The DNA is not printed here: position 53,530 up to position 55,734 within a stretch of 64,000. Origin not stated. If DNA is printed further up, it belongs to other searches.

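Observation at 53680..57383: PAPS-synthesis genes (cysD, cysNC) embedded in and translationally coupled to the dTDP-rhamnose/GDP-mannose operon: possible sulfated glycan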

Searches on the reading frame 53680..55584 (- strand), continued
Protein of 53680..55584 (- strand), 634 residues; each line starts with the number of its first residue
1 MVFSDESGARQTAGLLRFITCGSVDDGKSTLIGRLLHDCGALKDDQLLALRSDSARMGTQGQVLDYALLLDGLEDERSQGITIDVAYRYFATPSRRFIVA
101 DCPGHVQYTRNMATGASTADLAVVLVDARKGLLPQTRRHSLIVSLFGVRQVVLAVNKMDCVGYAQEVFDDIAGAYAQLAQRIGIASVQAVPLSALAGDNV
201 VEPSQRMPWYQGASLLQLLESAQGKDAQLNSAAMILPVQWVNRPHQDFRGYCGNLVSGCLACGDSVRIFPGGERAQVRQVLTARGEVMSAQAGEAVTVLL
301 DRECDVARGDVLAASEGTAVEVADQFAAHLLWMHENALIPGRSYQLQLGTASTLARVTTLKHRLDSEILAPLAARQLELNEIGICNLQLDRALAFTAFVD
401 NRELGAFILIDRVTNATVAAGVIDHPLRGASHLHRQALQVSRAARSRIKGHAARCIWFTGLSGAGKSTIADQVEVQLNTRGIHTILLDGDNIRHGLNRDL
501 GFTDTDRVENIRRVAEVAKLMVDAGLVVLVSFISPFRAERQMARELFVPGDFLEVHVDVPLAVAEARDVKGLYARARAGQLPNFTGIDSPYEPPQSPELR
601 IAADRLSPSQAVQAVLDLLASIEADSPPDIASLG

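Call 61: list_cluster_members(proteins=[P0001])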
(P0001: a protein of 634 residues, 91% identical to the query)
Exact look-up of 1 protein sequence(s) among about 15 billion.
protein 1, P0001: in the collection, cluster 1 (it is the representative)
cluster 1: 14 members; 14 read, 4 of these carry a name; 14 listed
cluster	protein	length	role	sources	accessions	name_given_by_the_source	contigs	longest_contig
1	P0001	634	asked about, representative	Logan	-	-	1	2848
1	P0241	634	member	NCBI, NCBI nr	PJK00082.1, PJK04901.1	adenylyl-sulfate kinase [Lysobacteraceae bacterium NML75-0749] | adenylyl-sulfate kinase [Xanthomonadaceae bacterium NML75-0749]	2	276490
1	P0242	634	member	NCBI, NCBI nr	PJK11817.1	adenylyl-sulfate kinase [Lysobacteraceae bacterium NML95-0200] | adenylyl-sulfate kinase [Xanthomonadaceae bacterium NML95-0200]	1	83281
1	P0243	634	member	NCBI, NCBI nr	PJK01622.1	adenylyl-sulfate kinase [Lysobacteraceae bacterium NML03-0222] | adenylyl-sulfate kinase [Xanthomonadaceae bacterium NML03-0222]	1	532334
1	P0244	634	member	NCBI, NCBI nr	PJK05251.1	adenylyl-sulfate kinase [Lysobacteraceae bacterium NML71-0210] | adenylyl-sulfate kinase [Xanthomonadaceae bacterium NML71-0210]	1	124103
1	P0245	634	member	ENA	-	-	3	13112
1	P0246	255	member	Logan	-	-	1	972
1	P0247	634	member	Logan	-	-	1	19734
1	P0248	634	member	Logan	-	-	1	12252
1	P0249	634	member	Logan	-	-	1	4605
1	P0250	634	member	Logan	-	-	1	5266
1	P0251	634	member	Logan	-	-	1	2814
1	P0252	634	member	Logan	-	-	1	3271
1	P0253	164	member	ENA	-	-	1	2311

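Call 62: find_encoding_contigs(protein=P0241, flank=10000, max_places=3)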
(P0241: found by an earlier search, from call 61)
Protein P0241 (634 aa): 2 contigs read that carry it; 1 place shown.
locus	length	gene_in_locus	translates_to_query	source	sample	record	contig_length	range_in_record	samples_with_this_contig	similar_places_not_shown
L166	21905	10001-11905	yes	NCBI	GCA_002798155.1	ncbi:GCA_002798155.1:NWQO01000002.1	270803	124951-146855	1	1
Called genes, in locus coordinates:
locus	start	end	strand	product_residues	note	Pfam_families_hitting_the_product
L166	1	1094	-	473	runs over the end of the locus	PF00501:AMP-binding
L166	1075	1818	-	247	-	PF00106:adh_short, PF08659:KR, PF13561:adh_short_C2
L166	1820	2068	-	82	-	PF00550:PP-binding (weak)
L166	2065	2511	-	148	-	-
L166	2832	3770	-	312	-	PF00535:Glycos_transf_2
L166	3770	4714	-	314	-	PF01012:ETF, PF00766:ETF_alpha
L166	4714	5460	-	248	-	PF01012:ETF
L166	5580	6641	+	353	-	PF00106:adh_short (faint), PF01073:3Beta_HSD, PF01370:Epimerase, PF02719:Polysacc_synt_2, PF04321:RmlD_sub_bind, PF07993:NAD_binding_4 (faint), PF16363:GDP_Man_Dehyd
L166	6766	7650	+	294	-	PF00483:NTP_transferase, PF12804:NTP_transf_3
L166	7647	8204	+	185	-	PF00908:dTDP_sugar_isom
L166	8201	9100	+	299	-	PF01370:Epimerase, PF04321:RmlD_sub_bind, PF16363:GDP_Man_Dehyd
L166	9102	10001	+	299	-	PF01507:PAPS_reduct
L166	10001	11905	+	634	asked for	PF00009:GTP_EFTU, PF13671:AAA_33 (faint), PF22594:GTP-eEF1A_C, PF01583:APS_kinase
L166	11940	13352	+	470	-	PF00483:NTP_transferase, PF22640:ManC_GMP_beta-helix, PF01050:MannoseP_isomer, PF07883:Cupin_2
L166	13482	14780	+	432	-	PF06123:CreD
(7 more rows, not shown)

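Call 66: find_encoding_contigs(protein=P0244, flank=10000, max_places=2)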
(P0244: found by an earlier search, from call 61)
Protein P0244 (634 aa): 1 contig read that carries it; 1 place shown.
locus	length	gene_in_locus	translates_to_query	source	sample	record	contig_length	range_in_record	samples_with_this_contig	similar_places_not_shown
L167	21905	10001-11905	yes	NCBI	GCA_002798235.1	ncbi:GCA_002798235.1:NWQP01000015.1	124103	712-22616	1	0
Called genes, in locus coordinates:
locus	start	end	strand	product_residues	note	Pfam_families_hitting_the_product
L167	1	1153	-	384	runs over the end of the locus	PF00501:AMP-binding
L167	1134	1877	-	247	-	PF00106:adh_short, PF08659:KR, PF13561:adh_short_C2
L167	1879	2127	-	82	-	PF00550:PP-binding (weak)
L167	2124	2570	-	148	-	-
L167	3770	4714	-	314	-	PF01012:ETF, PF00766:ETF_alpha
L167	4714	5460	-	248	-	PF01012:ETF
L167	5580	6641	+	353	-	PF00106:adh_short (faint), PF01073:3Beta_HSD, PF01370:Epimerase, PF02719:Polysacc_synt_2, PF04321:RmlD_sub_bind, PF07993:NAD_binding_4 (faint), PF16363:GDP_Man_Dehyd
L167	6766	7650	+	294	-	PF00483:NTP_transferase, PF12804:NTP_transf_3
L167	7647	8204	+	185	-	PF00908:dTDP_sugar_isom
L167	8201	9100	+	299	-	PF01370:Epimerase, PF04321:RmlD_sub_bind, PF16363:GDP_Man_Dehyd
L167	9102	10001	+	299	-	PF01507:PAPS_reduct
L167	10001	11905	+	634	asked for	PF00009:GTP_EFTU, PF13671:AAA_33 (faint), PF22594:GTP-eEF1A_C, PF01583:APS_kinase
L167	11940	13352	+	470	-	PF00483:NTP_transferase, PF22640:ManC_GMP_beta-helix, PF01050:MannoseP_isomer, PF07883:Cupin_2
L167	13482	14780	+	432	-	PF06123:CreD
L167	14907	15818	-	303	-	PF01063:Aminotran_4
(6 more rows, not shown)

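Call 67: find_encoding_contigs(protein=P0247, flank=10000, max_places=2)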
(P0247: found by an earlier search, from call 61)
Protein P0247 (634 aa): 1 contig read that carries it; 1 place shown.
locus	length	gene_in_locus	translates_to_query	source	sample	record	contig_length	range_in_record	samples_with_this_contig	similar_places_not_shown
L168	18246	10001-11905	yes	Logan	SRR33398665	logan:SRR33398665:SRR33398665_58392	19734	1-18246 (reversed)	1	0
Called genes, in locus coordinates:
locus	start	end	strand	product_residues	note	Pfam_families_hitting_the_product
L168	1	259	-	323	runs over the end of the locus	-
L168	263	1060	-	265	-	PF25084:LbH_EIF2B (weak), PF25087:GMPPB_C (weak), PF00132:Hexapep (faint), PF05523:FdtA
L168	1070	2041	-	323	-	PF00535:Glycos_transf_2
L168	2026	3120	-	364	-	PF01041:DegT_DnrJ_EryC1, PF01212:Beta_elim_lyase (weak)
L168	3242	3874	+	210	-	-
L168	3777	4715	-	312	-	PF01012:ETF, PF00766:ETF_alpha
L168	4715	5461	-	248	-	PF01012:ETF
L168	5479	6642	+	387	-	PF00106:adh_short (faint), PF04321:RmlD_sub_bind, PF01073:3Beta_HSD, PF01370:Epimerase, PF02719:Polysacc_synt_2, PF07993:NAD_binding_4 (faint), PF16363:GDP_Man_Dehyd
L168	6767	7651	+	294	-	PF00483:NTP_transferase, PF12804:NTP_transf_3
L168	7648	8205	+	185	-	PF00908:dTDP_sugar_isom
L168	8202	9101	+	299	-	PF01370:Epimerase, PF04321:RmlD_sub_bind, PF02719:Polysacc_synt_2 (weak), PF16363:GDP_Man_Dehyd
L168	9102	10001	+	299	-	PF01507:PAPS_reduct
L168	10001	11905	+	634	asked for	PF00009:GTP_EFTU, PF13671:AAA_33 (faint), PF22594:GTP-eEF1A_C, PF01583:APS_kinase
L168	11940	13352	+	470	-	PF00483:NTP_transferase, PF22640:ManC_GMP_beta-helix, PF01050:MannoseP_isomer, PF07883:Cupin_2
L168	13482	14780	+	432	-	PF06123:CreD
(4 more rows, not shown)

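Call 70: search_protein_families(library=pfam, proteins=[L061:5686-6432:-])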
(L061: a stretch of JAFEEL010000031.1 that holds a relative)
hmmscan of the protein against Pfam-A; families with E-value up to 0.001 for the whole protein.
L061:5686-6432:- (248 aa): 3 families
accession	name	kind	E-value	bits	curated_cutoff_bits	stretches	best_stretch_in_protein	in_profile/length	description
PF00483.29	NTP_transferase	-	1.7e-20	74.1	21.2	1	2-123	1-120/245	Nucleotidyl transferase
PF12804.13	NTP_transf_3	-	1.1e-09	39.1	27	1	3-62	1-53/160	MobA-like NTP transferase domain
PF01128.25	IspD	-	0.00098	19.4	27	0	2-51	2-49/221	2-C-methyl-D-erythritol 4-phosphate cytidylyltransferase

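Call 86: find_encoding_contigs(protein=P0245, flank=10000, max_places=3)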
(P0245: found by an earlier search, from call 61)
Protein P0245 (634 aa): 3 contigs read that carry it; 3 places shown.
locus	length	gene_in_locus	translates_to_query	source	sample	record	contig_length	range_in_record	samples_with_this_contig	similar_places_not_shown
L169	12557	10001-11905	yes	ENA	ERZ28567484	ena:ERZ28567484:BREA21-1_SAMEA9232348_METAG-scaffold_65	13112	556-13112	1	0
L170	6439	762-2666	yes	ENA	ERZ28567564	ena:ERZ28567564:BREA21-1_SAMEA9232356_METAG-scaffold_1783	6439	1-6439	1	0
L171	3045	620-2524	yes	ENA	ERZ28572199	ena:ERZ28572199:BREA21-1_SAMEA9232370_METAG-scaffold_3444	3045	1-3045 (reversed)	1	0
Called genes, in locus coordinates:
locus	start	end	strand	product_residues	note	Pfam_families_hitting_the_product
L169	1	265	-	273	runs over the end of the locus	?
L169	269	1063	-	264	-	PF25084:LbH_EIF2B (weak), PF25087:GMPPB_C (faint), PF00132:Hexapep, PF05523:FdtA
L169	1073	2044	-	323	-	PF00535:Glycos_transf_2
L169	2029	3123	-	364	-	PF01041:DegT_DnrJ_EryC1, PF01212:Beta_elim_lyase (weak)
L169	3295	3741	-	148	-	-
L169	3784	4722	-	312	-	PF01012:ETF, PF00766:ETF_alpha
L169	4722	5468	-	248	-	PF01012:ETF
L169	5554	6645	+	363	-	PF04321:RmlD_sub_bind, PF00106:adh_short (faint), PF01073:3Beta_HSD, PF01370:Epimerase, PF02719:Polysacc_synt_2 (weak), PF16363:GDP_Man_Dehyd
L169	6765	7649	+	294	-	PF00483:NTP_transferase, PF12804:NTP_transf_3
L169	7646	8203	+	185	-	PF00908:dTDP_sugar_isom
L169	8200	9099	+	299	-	PF01370:Epimerase, PF04321:RmlD_sub_bind, PF16363:GDP_Man_Dehyd (weak)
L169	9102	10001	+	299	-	PF01507:PAPS_reduct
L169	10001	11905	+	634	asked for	PF00009:GTP_EFTU, PF01926:MMR_HSR1 (faint), PF13671:AAA_33 (faint), PF22594:GTP-eEF1A_C, PF01583:APS_kinase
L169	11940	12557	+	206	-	?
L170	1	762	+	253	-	?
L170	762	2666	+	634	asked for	PF00009:GTP_EFTU, PF01926:MMR_HSR1 (faint), PF13671:AAA_33 (faint), PF22594:GTP-eEF1A_C, PF01583:APS_kinase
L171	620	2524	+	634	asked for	PF00009:GTP_EFTU, PF01926:MMR_HSR1 (faint), PF13671:AAA_33 (faint), PF22594:GTP-eEF1A_C, PF01583:APS_kinase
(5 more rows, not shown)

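Call 87: find_encoding_contigs(protein=P0248, flank=10000, max_places=2)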
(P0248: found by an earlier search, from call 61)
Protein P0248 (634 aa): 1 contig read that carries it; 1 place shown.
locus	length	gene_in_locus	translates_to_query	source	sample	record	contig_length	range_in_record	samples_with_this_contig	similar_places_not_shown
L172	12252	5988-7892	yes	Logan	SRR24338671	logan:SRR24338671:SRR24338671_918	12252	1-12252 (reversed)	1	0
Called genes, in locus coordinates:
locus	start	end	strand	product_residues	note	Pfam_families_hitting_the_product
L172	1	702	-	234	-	?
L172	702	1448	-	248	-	PF01012:ETF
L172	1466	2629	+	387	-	PF04321:RmlD_sub_bind, PF01073:3Beta_HSD, PF01370:Epimerase, PF02719:Polysacc_synt_2, PF07993:NAD_binding_4 (faint), PF16363:GDP_Man_Dehyd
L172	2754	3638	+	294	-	PF00483:NTP_transferase, PF12804:NTP_transf_3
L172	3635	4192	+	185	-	PF00908:dTDP_sugar_isom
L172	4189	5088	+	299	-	PF01370:Epimerase, PF04321:RmlD_sub_bind, PF02719:Polysacc_synt_2 (weak), PF16363:GDP_Man_Dehyd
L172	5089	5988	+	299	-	PF01507:PAPS_reduct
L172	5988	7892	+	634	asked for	PF00009:GTP_EFTU, PF13671:AAA_33 (faint), PF22594:GTP-eEF1A_C, PF01583:APS_kinase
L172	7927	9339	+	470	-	PF00483:NTP_transferase, PF22640:ManC_GMP_beta-helix, PF01050:MannoseP_isomer, PF07883:Cupin_2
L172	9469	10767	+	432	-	PF06123:CreD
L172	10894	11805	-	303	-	PF01063:Aminotran_4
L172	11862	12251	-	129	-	?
